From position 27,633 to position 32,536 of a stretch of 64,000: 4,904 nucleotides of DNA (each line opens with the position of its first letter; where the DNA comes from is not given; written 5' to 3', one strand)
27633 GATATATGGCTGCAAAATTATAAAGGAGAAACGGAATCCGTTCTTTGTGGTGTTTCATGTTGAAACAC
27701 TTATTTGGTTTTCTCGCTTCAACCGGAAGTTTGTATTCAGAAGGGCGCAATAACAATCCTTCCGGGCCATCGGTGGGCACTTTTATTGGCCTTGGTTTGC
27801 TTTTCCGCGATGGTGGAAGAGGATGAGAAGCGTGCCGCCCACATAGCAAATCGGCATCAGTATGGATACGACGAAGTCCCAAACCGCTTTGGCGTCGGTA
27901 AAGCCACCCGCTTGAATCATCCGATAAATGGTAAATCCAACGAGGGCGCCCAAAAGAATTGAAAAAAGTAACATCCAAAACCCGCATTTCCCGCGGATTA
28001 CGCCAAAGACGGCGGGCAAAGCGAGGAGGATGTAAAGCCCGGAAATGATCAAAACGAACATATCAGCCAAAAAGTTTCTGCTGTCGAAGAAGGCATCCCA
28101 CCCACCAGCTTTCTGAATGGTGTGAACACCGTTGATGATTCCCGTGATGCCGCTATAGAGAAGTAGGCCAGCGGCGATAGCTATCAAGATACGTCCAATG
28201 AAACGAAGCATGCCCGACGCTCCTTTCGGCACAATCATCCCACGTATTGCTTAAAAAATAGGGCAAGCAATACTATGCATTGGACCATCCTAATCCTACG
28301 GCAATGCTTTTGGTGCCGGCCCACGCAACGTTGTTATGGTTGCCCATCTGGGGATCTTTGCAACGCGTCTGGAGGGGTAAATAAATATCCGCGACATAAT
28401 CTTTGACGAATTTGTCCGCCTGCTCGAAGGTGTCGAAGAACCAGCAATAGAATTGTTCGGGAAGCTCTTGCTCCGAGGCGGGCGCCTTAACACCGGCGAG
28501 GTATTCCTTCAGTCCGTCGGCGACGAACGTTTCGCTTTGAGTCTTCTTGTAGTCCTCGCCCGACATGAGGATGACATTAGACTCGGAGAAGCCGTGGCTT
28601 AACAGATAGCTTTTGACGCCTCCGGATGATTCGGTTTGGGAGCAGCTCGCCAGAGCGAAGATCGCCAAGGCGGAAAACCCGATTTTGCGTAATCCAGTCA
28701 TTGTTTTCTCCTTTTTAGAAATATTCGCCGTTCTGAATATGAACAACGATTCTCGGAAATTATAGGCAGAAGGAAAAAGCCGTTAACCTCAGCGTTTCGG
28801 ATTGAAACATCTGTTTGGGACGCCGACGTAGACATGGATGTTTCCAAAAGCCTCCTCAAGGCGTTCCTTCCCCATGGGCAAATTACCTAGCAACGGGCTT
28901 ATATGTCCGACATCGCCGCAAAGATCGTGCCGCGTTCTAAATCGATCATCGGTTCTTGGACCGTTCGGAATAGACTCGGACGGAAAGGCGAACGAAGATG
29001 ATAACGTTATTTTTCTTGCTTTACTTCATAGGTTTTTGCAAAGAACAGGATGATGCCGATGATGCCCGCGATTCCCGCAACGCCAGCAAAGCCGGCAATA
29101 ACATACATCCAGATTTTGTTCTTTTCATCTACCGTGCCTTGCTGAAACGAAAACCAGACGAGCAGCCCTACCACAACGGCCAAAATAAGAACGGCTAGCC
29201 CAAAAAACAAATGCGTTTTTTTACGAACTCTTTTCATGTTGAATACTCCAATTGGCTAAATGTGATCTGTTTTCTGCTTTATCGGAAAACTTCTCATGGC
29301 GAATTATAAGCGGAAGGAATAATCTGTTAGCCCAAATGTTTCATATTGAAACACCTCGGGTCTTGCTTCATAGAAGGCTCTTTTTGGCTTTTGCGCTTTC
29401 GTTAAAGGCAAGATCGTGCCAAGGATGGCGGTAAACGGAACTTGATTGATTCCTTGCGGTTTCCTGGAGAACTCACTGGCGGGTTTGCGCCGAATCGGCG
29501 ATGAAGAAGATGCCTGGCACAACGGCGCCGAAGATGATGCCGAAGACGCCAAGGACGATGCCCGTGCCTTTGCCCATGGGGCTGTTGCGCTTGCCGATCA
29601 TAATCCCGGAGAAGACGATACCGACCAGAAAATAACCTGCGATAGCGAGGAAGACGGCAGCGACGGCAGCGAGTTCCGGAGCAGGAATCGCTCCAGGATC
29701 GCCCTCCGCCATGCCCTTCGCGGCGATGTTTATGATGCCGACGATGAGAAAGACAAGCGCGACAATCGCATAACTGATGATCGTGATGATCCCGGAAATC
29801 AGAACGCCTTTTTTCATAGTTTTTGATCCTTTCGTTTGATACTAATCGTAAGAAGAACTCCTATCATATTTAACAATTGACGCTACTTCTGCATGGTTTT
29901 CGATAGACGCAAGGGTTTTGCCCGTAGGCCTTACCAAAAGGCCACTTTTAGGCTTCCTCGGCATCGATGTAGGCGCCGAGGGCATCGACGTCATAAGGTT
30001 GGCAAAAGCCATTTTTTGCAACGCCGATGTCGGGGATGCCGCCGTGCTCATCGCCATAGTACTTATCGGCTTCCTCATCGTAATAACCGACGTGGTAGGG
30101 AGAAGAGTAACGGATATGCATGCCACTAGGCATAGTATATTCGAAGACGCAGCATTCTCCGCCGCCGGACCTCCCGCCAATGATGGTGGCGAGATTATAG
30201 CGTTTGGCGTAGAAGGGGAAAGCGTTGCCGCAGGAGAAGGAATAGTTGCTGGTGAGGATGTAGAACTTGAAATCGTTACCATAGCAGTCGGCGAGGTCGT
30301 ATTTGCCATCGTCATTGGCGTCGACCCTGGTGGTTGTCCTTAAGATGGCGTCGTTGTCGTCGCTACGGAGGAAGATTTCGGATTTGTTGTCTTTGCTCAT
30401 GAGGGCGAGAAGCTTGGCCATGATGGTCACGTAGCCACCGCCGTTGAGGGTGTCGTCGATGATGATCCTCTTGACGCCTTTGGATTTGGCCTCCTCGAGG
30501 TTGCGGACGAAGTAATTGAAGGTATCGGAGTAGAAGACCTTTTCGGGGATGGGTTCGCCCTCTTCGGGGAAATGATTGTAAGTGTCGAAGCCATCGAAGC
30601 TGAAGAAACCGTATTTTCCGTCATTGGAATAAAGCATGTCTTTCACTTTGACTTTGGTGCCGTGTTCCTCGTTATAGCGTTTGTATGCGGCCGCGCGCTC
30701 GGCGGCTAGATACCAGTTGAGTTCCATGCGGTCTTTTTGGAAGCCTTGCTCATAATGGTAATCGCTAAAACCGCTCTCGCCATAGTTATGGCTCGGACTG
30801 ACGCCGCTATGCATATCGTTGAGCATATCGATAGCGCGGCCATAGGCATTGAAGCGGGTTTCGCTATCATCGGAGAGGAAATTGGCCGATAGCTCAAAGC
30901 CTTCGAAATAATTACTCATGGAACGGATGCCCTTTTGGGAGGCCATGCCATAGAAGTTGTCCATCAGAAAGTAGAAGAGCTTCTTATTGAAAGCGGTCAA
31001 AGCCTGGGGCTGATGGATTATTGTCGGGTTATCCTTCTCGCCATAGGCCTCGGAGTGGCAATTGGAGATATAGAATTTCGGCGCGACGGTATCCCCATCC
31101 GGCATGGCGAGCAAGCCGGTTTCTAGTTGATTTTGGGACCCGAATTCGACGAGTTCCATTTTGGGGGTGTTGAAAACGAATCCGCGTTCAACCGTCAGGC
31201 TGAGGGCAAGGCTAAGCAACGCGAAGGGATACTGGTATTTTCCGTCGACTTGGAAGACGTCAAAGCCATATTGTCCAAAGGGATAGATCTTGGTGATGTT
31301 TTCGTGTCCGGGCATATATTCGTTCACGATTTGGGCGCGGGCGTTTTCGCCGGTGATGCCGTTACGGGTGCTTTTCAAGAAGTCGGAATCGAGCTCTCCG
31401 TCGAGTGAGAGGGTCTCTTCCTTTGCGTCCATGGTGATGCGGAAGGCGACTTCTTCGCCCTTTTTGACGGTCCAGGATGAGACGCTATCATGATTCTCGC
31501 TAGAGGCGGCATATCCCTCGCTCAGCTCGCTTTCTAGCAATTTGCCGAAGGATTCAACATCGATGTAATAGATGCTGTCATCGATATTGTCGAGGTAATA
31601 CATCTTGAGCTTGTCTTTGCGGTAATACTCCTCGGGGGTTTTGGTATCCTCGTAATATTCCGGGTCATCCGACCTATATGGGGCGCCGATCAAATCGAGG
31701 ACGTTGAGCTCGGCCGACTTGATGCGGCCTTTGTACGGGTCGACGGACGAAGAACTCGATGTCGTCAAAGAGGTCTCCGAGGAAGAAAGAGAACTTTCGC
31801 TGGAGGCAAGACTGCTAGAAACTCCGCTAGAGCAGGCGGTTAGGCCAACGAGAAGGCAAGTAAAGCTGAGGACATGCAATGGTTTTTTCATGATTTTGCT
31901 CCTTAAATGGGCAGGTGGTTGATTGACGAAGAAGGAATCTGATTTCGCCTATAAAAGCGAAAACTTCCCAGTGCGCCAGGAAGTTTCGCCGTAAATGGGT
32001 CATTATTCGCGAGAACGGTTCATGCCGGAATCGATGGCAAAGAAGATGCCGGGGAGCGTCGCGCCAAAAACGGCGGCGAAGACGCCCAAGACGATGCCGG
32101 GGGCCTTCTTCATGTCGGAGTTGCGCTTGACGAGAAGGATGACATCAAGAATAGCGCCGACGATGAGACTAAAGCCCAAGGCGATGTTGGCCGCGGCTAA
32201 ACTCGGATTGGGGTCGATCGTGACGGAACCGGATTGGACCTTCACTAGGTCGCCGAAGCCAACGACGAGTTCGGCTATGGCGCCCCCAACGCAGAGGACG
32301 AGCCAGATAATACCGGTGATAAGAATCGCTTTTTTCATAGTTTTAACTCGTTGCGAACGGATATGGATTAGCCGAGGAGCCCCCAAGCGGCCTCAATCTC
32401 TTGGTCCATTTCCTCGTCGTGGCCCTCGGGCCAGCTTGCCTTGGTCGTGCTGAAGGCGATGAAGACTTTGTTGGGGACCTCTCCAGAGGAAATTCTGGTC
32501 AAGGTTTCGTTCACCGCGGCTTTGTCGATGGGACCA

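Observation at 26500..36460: Five copies of a GTTTC-N5-GAAAC palindrome upstream of a lipoprotein/small-membrane-protein array and a secreted protein, beside an XRE-HTH/REC + LytS-type two-component system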

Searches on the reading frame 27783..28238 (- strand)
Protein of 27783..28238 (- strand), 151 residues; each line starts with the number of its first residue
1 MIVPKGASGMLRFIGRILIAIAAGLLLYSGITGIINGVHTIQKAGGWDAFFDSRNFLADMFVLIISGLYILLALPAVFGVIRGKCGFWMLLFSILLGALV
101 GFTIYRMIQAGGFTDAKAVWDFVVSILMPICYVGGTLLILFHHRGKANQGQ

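Call 4: search_protein_families(library=pfam, proteins=[window:27783-28238:-], max_evalue=0.01)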
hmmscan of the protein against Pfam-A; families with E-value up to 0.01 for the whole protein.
window:27783-28238:- (151 aa): 0 families

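Call 39: search_protein_families(library=ncbifam, proteins=[window:27783-28238:-], max_evalue=0.01)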
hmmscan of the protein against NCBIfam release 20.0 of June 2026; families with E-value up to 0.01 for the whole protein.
window:27783-28238:- (151 aa): 0 families

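Call 68: search_protein_families(library=pfam, proteins=[window:27783-28238:-], max_evalue=1)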
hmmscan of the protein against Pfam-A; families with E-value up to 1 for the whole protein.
window:27783-28238:- (151 aa): 3 families
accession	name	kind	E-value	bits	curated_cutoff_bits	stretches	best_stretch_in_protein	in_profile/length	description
PF16959.10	Collectrin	-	0.088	13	27.1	0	39-108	77-146/154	Renal amino acid transporter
PF20556.3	DUF6768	-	0.12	12.5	27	1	76-130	31-85/123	Family of unknown function (DUF6768)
PF04290.18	DctQ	-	0.85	10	28.3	1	3-82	57-131/132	Tripartite ATP-independent periplasmic transporters, DctQ component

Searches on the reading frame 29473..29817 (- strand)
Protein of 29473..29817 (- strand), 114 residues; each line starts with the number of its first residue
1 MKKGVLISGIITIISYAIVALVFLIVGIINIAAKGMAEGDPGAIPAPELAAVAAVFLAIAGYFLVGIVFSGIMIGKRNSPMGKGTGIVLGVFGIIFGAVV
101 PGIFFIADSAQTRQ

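Call 4: search_protein_families(library=pfam, proteins=[window:29473-29817:-], max_evalue=0.01)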
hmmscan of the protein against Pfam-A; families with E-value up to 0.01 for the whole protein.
window:29473-29817:- (114 aa): 0 families

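Call 39: search_protein_families(library=ncbifam, proteins=[window:29473-29817:-], max_evalue=0.01)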
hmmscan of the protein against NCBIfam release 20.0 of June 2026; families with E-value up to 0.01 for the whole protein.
window:29473-29817:- (114 aa): 0 families

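Call 68: search_protein_families(library=pfam, proteins=[window:29473-29817:-], max_evalue=1)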
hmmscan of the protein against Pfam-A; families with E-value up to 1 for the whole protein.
window:29473-29817:- (114 aa): 1 family
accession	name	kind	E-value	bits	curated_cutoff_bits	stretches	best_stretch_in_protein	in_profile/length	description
PF05251.17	Ost5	-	0.017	15.8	27.4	1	8-65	4-66/73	Oligosaccharyltransferase subunit 5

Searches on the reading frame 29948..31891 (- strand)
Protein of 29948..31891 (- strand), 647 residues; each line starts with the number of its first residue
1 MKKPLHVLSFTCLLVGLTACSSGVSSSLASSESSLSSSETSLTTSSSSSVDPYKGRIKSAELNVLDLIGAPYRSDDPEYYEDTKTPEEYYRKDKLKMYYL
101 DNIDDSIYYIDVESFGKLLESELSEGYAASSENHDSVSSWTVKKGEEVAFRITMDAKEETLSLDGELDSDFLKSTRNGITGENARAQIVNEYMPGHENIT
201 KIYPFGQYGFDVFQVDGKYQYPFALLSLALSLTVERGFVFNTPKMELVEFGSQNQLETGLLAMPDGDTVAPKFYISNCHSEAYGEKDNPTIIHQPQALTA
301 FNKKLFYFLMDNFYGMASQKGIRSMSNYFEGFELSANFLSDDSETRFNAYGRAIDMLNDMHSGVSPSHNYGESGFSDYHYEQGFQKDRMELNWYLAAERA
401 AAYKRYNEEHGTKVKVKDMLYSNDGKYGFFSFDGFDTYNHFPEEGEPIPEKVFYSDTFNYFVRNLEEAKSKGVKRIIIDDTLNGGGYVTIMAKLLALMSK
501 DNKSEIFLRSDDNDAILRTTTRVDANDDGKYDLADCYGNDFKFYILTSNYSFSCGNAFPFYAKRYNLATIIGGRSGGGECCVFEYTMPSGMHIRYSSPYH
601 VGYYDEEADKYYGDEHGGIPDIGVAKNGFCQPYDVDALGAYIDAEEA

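Call 4: search_protein_families(library=pfam, proteins=[window:29948-31891:-], max_evalue=0.01)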
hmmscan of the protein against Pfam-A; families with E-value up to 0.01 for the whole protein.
window:29948-31891:- (647 aa): 1 family
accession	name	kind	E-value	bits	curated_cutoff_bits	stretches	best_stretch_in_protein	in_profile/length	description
PF03572.23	Peptidase_S41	-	4.2e-14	52.9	24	1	461-596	18-142/165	Peptidase family S41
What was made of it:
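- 29948..31891 (-): S41-peptidase lipoprotein of 647 aa. Its membership of the regulon is uncertain. Pfam Peptidase_S41 at 4e-14 (call 4).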

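Call 39: search_protein_families(library=ncbifam, proteins=[window:29948-31891:-], max_evalue=0.01)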
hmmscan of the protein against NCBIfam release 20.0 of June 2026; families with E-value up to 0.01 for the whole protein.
window:29948-31891:- (647 aa): 2 families
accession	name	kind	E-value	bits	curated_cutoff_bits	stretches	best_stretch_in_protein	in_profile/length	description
NF033424.1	chlamy_CPAF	equivalog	0.00029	19.6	250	0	544-594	460-510/564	protease-like activity factor CPAF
NF008388.1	PRK11186.1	exception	0.0095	14.3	825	0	453-577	365-476/663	carboxy terminal-processing peptidase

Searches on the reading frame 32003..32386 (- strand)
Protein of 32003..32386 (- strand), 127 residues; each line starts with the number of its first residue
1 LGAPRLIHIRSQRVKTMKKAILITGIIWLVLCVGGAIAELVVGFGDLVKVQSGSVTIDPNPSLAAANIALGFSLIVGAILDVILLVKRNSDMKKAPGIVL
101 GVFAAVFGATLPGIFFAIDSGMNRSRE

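Call 4: search_protein_families(library=pfam, proteins=[window:32003-32386:-], max_evalue=0.01)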
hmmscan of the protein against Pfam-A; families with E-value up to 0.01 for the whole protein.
window:32003-32386:- (127 aa): 0 families

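Call 39: search_protein_families(library=ncbifam, proteins=[window:32003-32386:-], max_evalue=0.01)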
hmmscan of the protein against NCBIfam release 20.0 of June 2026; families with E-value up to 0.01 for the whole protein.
window:32003-32386:- (127 aa): 0 families

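Call 68: search_protein_families(library=pfam, proteins=[window:32003-32338:-], max_evalue=1)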
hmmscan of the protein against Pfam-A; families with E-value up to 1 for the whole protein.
window:32003-32338:- (111 aa): 1 family
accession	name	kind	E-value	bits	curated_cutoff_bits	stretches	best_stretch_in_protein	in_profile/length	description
PF13828.11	DUF4190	-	0.91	9.8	35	1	6-64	6-61/62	Domain of unknown function (DUF4190)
